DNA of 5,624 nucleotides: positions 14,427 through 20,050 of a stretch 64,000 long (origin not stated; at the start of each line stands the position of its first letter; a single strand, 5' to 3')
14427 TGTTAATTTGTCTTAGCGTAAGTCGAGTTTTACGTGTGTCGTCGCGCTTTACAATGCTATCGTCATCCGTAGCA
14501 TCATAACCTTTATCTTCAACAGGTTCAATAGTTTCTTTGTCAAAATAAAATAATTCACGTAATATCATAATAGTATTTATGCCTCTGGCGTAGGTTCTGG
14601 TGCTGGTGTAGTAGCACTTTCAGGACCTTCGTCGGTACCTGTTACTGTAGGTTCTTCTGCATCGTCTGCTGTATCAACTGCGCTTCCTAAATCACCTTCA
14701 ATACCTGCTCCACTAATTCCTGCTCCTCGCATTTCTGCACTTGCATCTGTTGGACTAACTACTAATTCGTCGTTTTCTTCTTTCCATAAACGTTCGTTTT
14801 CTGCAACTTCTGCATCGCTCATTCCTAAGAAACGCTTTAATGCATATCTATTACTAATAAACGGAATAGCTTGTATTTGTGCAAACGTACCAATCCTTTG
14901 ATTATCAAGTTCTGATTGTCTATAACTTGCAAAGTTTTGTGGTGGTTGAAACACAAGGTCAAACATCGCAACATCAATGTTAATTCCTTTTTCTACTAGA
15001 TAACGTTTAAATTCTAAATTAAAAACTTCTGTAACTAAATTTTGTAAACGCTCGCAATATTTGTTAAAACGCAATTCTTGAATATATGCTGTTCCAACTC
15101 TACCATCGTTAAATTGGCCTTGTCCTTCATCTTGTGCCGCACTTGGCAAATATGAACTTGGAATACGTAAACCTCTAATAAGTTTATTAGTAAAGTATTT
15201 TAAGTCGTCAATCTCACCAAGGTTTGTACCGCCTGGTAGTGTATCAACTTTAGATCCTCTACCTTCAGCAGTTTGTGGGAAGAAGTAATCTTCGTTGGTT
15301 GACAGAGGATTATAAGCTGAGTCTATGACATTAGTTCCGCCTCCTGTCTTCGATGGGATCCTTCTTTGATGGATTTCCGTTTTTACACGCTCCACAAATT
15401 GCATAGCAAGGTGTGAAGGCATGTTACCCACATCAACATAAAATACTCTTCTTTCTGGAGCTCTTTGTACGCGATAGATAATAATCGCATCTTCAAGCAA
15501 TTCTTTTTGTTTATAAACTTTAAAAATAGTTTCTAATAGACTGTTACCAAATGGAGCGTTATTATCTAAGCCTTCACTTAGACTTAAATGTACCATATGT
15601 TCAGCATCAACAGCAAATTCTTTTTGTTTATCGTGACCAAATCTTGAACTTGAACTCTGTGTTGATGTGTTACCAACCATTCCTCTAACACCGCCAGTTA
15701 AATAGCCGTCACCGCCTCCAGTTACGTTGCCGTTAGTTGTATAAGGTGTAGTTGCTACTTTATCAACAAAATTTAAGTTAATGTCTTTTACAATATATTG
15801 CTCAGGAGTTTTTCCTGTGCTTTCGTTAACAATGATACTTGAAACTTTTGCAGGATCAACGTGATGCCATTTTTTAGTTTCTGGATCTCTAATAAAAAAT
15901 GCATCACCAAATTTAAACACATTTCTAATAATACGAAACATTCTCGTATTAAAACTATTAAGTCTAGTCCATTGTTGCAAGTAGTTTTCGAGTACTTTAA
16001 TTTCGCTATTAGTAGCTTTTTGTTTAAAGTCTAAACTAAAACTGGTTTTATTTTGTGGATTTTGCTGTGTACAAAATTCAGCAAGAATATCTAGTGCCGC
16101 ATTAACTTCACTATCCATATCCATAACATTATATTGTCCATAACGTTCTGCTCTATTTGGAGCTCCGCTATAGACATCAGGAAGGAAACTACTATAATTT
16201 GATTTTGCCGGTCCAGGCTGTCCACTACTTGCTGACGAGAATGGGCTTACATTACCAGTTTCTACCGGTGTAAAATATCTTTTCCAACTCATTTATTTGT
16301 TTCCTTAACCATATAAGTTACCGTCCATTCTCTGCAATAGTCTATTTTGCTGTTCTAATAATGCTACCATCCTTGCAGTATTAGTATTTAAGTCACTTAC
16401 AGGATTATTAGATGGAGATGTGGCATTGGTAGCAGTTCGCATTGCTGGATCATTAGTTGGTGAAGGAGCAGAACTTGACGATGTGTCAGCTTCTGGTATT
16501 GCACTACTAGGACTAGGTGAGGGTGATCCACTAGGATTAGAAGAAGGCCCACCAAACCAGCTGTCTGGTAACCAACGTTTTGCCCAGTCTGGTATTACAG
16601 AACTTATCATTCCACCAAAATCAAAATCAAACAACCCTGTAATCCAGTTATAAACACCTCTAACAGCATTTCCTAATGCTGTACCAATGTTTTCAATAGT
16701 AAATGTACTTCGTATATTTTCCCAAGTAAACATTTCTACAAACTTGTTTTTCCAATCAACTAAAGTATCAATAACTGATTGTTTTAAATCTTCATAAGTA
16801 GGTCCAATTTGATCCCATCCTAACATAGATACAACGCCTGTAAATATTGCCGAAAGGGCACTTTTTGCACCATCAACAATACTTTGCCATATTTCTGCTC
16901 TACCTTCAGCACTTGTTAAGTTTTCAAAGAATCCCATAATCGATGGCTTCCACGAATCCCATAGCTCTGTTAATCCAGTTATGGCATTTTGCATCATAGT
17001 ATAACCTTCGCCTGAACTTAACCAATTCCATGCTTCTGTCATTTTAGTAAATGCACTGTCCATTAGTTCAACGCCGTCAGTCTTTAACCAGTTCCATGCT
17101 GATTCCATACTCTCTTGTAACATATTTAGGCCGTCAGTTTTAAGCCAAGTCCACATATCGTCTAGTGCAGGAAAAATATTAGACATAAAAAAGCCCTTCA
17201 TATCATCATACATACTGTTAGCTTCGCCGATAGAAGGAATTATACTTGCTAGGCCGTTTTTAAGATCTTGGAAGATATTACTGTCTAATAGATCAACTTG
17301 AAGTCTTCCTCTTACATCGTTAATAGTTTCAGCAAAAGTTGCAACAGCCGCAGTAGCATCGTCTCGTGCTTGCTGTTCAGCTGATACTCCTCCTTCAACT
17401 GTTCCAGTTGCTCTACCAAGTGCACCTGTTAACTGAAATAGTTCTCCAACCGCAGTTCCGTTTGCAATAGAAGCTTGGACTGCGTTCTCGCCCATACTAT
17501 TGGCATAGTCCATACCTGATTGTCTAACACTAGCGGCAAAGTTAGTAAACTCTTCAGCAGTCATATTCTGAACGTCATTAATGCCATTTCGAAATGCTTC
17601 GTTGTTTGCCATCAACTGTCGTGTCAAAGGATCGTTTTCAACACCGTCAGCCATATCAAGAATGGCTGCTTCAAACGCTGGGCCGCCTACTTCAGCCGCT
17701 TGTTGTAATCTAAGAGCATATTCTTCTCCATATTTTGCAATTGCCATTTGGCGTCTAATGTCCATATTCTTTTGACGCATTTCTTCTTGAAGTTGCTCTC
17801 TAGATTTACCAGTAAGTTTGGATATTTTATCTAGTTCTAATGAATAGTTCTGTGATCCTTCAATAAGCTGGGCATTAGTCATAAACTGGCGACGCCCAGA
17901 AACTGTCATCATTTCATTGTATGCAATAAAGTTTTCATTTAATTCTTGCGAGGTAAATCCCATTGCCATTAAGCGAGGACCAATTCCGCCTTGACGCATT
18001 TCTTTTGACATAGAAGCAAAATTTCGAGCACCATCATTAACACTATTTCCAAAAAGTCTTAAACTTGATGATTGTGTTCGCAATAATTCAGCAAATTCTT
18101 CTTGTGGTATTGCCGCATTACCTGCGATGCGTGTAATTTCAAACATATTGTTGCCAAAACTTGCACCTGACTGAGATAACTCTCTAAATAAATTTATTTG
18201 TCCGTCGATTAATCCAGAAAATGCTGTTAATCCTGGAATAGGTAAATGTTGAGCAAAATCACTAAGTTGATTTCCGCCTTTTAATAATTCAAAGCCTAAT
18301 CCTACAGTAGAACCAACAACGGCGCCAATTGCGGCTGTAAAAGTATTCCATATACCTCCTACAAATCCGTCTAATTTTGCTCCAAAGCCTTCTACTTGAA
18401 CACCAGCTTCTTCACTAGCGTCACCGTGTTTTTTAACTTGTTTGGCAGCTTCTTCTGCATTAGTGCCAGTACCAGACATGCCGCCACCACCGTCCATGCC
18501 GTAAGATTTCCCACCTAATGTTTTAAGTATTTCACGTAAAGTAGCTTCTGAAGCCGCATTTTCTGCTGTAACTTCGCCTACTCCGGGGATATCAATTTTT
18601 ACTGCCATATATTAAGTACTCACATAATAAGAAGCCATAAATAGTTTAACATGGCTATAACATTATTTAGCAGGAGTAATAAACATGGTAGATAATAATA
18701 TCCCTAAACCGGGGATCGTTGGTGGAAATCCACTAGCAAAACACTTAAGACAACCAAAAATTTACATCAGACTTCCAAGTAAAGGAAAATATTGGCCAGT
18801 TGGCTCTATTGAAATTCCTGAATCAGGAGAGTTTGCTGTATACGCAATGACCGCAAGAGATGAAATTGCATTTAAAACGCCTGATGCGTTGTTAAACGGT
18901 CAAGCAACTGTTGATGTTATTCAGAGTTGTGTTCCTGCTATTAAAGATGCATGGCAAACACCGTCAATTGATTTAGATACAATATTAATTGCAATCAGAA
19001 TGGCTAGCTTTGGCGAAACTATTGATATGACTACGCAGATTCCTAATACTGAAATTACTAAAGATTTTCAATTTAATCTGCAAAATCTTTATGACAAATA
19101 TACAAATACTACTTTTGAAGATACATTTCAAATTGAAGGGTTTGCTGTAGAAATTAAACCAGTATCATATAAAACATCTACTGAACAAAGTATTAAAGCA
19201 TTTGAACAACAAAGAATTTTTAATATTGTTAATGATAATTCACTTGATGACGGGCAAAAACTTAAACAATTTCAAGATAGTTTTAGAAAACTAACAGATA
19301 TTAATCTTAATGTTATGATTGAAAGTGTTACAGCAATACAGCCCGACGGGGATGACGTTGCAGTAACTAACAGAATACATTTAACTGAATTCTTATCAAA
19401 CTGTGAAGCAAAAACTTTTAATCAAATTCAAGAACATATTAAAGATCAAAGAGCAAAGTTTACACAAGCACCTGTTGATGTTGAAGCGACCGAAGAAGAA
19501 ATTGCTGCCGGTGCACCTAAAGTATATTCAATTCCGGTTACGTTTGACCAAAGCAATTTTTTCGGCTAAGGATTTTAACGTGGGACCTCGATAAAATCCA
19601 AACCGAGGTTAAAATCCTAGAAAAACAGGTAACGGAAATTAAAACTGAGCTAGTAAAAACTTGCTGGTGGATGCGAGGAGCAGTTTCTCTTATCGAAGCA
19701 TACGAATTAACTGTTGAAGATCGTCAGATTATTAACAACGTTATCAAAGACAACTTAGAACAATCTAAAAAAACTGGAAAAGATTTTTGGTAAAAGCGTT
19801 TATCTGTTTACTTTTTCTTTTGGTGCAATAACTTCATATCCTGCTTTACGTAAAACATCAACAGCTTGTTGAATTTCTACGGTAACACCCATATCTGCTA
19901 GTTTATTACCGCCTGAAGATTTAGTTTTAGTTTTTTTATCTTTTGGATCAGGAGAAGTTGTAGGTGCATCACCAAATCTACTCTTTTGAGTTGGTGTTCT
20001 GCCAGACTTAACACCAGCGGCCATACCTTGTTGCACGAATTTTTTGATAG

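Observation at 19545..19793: Programmed -1 frameshift producing a gp26/gp51-like chaperone pair (lambda G/GT logic in a T4-like phage)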

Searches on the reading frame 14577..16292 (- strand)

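Call 6: search_protein_families(library=pfam, proteins=[window:14577-16292:-], max_evalue=0.1)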
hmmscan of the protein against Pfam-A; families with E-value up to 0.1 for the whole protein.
window:14577-16292:- (571 aa): 1 family
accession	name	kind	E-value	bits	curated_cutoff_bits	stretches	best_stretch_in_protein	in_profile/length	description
PF07230.16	Portal_T4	-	1.8e-110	370.1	22.9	1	48-506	2-433/433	Bacteriophage T4-like portal protein (Gp20)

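Call 7: search_protein_families(library=phrogs, proteins=[window:14577-16292:-], max_evalue=0.1)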
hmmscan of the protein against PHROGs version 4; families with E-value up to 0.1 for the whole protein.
window:14577-16292:- (571 aa): 3 families
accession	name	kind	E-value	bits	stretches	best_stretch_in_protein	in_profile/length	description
phrog_213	-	head and packaging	1.2e-115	388.1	1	30-527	43-518/528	portal protein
phrog_1497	-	head and packaging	0.0009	19.2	1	42-132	60-152/549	portal protein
phrog_12349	-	unknown function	0.0038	18.5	1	279-316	57-94/97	-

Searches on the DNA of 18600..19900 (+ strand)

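Call 5: search_dna_similar(query=window:18600-19900:+, collection=phages, mode=distant, max_rows=30)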
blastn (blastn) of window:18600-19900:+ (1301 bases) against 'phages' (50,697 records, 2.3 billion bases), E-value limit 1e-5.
No match.

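Call 77: search_rna_families(source=window, start=19400, end=19900, threshold=evalue, max_evalue=1)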
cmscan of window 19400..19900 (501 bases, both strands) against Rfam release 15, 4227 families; matches with E-value up to 1: 0.
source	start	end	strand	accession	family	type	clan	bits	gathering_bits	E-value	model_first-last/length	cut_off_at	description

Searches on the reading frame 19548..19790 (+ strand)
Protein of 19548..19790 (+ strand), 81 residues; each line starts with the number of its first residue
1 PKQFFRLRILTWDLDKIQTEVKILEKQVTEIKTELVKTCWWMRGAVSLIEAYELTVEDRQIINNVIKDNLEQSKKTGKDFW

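Call 6: search_protein_families(library=pfam, proteins=[window:19548-19790:+], max_evalue=0.1)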
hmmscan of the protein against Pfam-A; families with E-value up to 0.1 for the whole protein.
window:19548-19790:+ (81 aa): 2 families
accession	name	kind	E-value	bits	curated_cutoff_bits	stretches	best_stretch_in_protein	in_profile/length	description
PF07160.18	SKA1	-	0.0012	19.2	29.6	1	11-75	32-96/243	Spindle and kinetochore-associated protein 1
PF19726.4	DUF6218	-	0.028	14.5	26.8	1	9-76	81-143/229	Family of unknown function (DUF6218)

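Call 7: search_protein_families(library=phrogs, proteins=[window:19548-19790:+], max_evalue=0.1)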
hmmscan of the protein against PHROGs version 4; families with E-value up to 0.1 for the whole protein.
window:19548-19790:+ (81 aa): 2 families
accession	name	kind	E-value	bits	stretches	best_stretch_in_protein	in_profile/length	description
phrog_35794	-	unknown function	0.025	16.4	1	7-32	28-53/71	-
phrog_3332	-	connector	0.073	14.3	1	9-80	9-79/101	head-tail adaptor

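Call 13: search_dna_similar(query=window:19563-19790:+, collection=phages, mode=protein, max_rows=40, max_evalue=0.01)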
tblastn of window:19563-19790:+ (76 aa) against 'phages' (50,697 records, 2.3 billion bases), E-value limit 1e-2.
Records with a match: 3; places in all: 3; records where one place covers at least 80% of the query: 3.
Best place of each record, by identity: <60% 3.
By first word of the organism name: Agrobacterium 2; Sinorhizobium 1.
By host as written in the record: Agrobacterium tumefaciens C58 2; Sinohrizobium meliloti NRRL L-50 1.
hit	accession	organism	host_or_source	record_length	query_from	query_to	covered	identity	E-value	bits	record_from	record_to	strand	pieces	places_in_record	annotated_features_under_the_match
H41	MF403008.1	Agrobacterium phage Atu_ph07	Agrobacterium tumefaciens C58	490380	1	72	95%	29.2%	5e-3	39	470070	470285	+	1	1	hypothetical protein (x2)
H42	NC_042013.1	Agrobacterium phage Atu_ph07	Agrobacterium tumefaciens C58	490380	1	72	95%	29.2%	5e-3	39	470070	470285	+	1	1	hypothetical protein | baseplate hub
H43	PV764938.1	Sinorhizobium phage Phosso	Sinohrizobium meliloti NRRL L-50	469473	1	71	93%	29.2%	3e-3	39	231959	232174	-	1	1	hypothetical protein (x2)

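Call 33: search_protein_representatives(alignment_id=A1)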
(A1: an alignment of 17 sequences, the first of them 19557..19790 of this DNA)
Query: 17 sequences, 78 profile positions. Proteins with E-value up to 0.001 (for the whole library): 478; up to 1e-10: 184; up to 1e-30: 0. The best 150 are listed.
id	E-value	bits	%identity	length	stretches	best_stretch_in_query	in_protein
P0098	5.4e-29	116.2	-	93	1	1-78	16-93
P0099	6.0e-28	112.9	-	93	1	1-78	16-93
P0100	3.0e-27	110.6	-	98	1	1-78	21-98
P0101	6.2e-27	109.6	-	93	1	1-78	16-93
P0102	3.2e-25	104.1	-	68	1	12-78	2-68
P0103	1.2e-24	102.3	-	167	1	2-77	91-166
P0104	2.0e-24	101.6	-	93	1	1-78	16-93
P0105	4.7e-24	100.4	-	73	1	6-78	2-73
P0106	5.9e-24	100.1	-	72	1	8-78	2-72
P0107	6.2e-24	100.0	-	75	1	4-78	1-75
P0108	7.7e-24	99.7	-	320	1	2-78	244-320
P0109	8.9e-24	99.5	-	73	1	9-78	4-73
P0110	9.4e-24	99.4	-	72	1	11-78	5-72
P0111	2.4e-23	98.1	-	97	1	4-75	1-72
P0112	7.8e-23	96.5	-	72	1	8-78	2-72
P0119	2.8e-22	94.7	-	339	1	2-77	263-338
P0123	6.8e-22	93.5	-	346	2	2-78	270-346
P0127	6.7e-21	90.3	-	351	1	2-78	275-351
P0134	1.8e-20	88.9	-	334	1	2-78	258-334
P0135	2.2e-20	88.6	-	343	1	2-78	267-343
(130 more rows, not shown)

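Call 41: find_encoding_contigs(protein=P0119, flank=10000, max_places=3)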
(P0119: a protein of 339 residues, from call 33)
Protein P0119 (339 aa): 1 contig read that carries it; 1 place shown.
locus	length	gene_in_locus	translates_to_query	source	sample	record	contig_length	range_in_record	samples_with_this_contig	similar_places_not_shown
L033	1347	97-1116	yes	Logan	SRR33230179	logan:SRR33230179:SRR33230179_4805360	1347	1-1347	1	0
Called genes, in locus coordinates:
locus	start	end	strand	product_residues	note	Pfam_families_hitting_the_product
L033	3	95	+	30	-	?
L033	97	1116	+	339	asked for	PF12322:T4_baseplate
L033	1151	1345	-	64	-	?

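Call 42: find_encoding_contigs(protein=P0127, flank=10000, max_places=3)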
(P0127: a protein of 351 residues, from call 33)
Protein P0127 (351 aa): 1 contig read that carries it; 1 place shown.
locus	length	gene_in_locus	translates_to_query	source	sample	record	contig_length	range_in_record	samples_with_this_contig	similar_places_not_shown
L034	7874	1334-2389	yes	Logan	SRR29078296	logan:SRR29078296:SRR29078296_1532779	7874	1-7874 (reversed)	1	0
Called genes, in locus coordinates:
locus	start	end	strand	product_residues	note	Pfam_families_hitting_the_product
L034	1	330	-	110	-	?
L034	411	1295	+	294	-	PF12322:T4_baseplate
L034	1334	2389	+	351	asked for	PF12322:T4_baseplate (weak)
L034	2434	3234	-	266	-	-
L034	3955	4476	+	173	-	-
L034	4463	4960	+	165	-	-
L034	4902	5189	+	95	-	-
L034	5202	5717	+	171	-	PF24608:PDDEXK_15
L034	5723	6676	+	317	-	-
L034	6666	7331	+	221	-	-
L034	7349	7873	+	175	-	?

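Call 44: find_encoding_contigs(protein=P0123, flank=10000, max_places=2)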
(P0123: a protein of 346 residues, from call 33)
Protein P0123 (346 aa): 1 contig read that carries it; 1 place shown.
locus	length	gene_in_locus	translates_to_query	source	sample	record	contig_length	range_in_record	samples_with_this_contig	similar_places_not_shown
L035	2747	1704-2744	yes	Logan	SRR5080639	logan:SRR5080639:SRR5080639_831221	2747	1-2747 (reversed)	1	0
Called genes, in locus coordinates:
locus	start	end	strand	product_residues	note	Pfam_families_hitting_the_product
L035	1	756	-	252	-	?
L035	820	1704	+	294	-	PF12322:T4_baseplate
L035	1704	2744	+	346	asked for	PF12322:T4_baseplate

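Call 45: find_encoding_contigs(protein=P0135, flank=10000, max_places=2)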
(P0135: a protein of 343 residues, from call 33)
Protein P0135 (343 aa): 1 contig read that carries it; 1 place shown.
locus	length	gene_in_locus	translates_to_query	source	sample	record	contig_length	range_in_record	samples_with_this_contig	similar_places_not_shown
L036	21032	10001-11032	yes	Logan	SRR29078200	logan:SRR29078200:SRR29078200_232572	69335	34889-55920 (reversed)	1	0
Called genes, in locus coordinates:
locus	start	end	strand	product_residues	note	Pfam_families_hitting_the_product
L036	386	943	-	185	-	-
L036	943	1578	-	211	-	PF03420:Peptidase_S77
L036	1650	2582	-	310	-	-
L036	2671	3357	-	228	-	-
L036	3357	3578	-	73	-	-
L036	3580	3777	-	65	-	-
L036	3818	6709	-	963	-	PF07230:Portal_T4, PF14890:Intein_splicing, PF13392:HNH_3 (faint), PF07230:Portal_T4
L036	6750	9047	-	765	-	-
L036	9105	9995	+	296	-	PF12322:T4_baseplate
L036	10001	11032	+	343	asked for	PF12322:T4_baseplate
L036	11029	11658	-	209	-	-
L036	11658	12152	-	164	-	-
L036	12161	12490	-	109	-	-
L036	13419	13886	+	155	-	PF19835:SegE_GIY-YIG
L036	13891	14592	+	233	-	-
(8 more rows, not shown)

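Call 46: find_encoding_contigs(protein=P0134, flank=10000, max_places=2)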
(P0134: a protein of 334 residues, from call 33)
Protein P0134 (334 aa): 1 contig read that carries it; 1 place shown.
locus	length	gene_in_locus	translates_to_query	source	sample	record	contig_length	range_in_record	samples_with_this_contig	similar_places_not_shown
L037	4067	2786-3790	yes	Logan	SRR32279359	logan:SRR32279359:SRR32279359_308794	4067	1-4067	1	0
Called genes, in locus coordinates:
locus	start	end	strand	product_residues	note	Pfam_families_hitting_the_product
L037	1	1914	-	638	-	?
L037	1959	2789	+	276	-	PF12322:T4_baseplate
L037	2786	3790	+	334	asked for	PF12322:T4_baseplate (weak)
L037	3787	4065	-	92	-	?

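Call 65: predict_structure(alignment_id=A4)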
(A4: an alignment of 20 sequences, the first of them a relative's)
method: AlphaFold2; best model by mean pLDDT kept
length: 343 residues; sequences in the alignment: 20
mean_pLDDT: 90.0   pTM: 0.85
mean pLDDT of the five models: 90.0, 89.5, 89.3, 89.1, 88.8
residues with pLDDT >= 90: 237; 70-90: 96; 50-70: 7; < 50: 3
segments of 3 or more residues with pLDDT < 50: 1-3
pLDDT, mean of each block of 10 residues (from residue 1): 68 87 82 90 91 96 94 95 96 91 92 90 92 95 96 94 90 94 95 96 92 95 94 94 92 92 93 91 93 86 80 80 82 82 60
secondary structure, 60 per line:
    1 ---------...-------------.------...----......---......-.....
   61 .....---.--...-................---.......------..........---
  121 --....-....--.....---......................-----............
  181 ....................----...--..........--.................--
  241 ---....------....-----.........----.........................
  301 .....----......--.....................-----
elements in order: E10-12 E33-35 H40-45 H49-54 H56-65 H77-91 E95-101 E108-114 H123-126 E128-131 E134-138 H143-163 H169-194 E195-200 E205-207 H210-219 H222-238 E244-247 E254-257 H263-271 H276-305 H310-315 H318-338

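Call 68: fold_search(model_id=the predicted structure, library=viral)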
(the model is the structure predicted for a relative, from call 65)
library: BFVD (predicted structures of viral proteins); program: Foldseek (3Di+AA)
matches with E <= 10: 500; with E <= 0.001: 60
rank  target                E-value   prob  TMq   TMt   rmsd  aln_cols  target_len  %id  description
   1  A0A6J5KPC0            1.7e-15  1.00  0.67  0.79   3.5       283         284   18  Baseplate hub assembly protein, bacteriophage T4-like [uncultured Caudovirales phage]
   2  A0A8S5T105            4.6e-15  1.00  0.63  0.69   3.6       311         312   22  Baseplate protein [Myoviridae sp. ctWb16]
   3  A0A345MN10            1.5e-14  1.00  0.66  0.78   3.2       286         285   21  (no name in the UniProt tables at hand)
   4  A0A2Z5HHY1            1.3e-08  1.00  0.44  0.73   4.4       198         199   24  (no name in the UniProt tables at hand)
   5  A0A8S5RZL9            2.0e-08  1.00  0.47  0.39  10.2       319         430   11  Uncharacterized protein [Myoviridae sp. ctNQV2]
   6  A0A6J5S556            4.4e-08  1.00  0.46  0.56  11.1       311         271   11  Baseplate hub assembly protein, bacteriophage T4-like [uncultured Caudovirales phage]
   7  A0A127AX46            4.6e-08  1.00  0.48  0.64   5.9       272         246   14  Baseplate hub subunit [Bacillus phage SP-15]
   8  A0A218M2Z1            4.6e-08  1.00  0.45  0.59   7.6       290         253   12  Baseplate hub assembly chaperone [Acidovorax phage ACP17]
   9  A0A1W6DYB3            5.1e-08  1.00  0.45  0.59   6.8       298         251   15  Putative baseplate hub subunit [Aeromonas phage phiA8-29]
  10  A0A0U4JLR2            5.4e-08  1.00  0.50  0.66   5.3       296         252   15  (no name in the UniProt tables at hand)
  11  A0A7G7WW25            1.6e-07  1.00  0.41  0.58   6.5       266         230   13  Baseplate hub subunit [Rhizobium phage AF3]
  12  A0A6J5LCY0            2.0e-07  1.00  0.51  0.69   5.4       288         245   12  Uncharacterized protein [uncultured Caudovirales phage]
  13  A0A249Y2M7            3.2e-07  1.00  0.42  0.54   7.8       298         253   15  Baseplate hub subunit [Serratia phage 2050H1]
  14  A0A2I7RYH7            3.5e-07  1.00  0.48  0.66   6.5       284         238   13  (no name in the UniProt tables at hand)
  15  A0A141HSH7            3.7e-07  1.00  0.46  0.42   7.2       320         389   14  (no name in the UniProt tables at hand)
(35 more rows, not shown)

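Call 69: fold_search(model_id=the predicted structure, library=pdb)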
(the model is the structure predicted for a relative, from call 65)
No match with E <= 0.001 here; weaker rows may still be real.
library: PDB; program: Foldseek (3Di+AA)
matches with E <= 10: 500; with E <= 0.001: 0
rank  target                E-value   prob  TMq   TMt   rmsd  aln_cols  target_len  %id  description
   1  7r0e_B                6.8e-01  0.03  0.11  0.07  23.4       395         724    9  Early transcription elongation state of influenza A/H7N9 polymerase backtracked due to double incoproation of nucleoti (released 2022-12-28)
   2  8r3l_B                8.8e-01  0.02  0.11  0.06  23.7       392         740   10  Influenza A/H7N9 polymerase in pre-initiation state, intermediate conformation (I) with PB2-C(I), ENDO(T), and Pol II  (released 2024-02-21)
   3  5i0h_B                1.0e+00  0.03  0.08  0.05  20.7       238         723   12  Crystal structure of myosin X motor domain in pre-powerstroke state (released 2016-09-07)
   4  6z2s                  1.1e+00  0.03  0.11  0.06  21.4       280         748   12  Crystal structure of adhibin analogue-bound myosin-2 (released 2021-06-09)
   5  9f2r_B                1.1e+00  0.02  0.11  0.07  24.0       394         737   10  Influenza A/H17N10 polymerase with bound promoter and 3' end of template in active site (released 2024-09-18)
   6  8bek_B                1.1e+00  0.02  0.11  0.07  23.4       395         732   10  Early transcription elongation state of influenza A/H7N9 backtracked polymerase with singly incoporated T1106 at the U (released 2022-12-28)
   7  7b19                  1.2e+00  0.02  0.09  0.06  21.4       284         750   10  Mutant Myosin-II-GGG motor domain (released 2021-01-13)
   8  7xms_R                1.2e+00  0.05  0.10  0.12  16.2       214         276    8  CryoEM structure of somatostatin receptor 4 (SSTR4) in complex with Gi1 and its endogeneous ligand SST-14 (released 2022-08-03)
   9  8wrp_A                1.2e+00  0.03  0.12  0.08  25.0       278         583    9  Cryo-EM structure of Cas12-1 with 20 nt complementary heteroduplex (released 2025-04-16)
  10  9p8w                  1.2e+00  0.08  0.15  0.12  19.1       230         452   10  Anti-phage dGTPase from Shewanella putrefaciens CN-32 (released 2025-07-30)
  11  6jhm_A                1.4e+00  0.10  0.16  0.12  22.3       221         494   13  Crystal structure of Flavin-dependent Monooxygenase HadA (released 2019-11-06)
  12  6szv_B                1.4e+00  0.01  0.10  0.05  24.0       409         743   11  Bat Influenza A polymerase elongation complex with incoming UTP analogue (core + endonuclease only) (released 2020-04-15)
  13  9o3f_E                1.4e+00  0.03  0.12  0.13  18.1       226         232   13  Plasmodium falciparum 20S proteasome bound to inhibitor 296 (released 2025-11-12)
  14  6t0r_B                1.5e+00  0.01  0.10  0.06  24.4       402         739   12  Bat Influenza A polymerase product dissociation complex using 44-mer vRNA template with mutated oligo(U) sequence (released 2020-04-15)
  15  5m32_B                1.6e+00  0.02  0.09  0.11  18.8       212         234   12  Human 26S proteasome in complex with Oprozomib (released 2017-07-05)
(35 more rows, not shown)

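Call 90: find_related_loci(query=P0135, collection=viral_contigs, flank=2500)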
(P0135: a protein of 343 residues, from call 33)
Query P0135 (343 aa) in viral_contigs; peptide patterns used: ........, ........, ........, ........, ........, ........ (x = any residue, [..] = any of these).
1 stretches matched a pattern, but none encodes a relative of the query by tblastn (E <= 1e-3).

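Call 112: search_protein_families(library=ncbifam, proteins=[window:19557-19790:+, P0135], max_evalue=1)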
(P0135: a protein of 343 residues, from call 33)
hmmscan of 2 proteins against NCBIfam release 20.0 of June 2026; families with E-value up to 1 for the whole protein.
window:19557-19790:+ (78 aa): 0 families

P0135 (343 aa): 1 family
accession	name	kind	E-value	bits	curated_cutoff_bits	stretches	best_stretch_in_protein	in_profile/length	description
NF047912.1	ECs_2282_CxxC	subfamily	0.37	10.7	37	0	243-255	25-37/60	ECs_2282 family putative zinc-binding protein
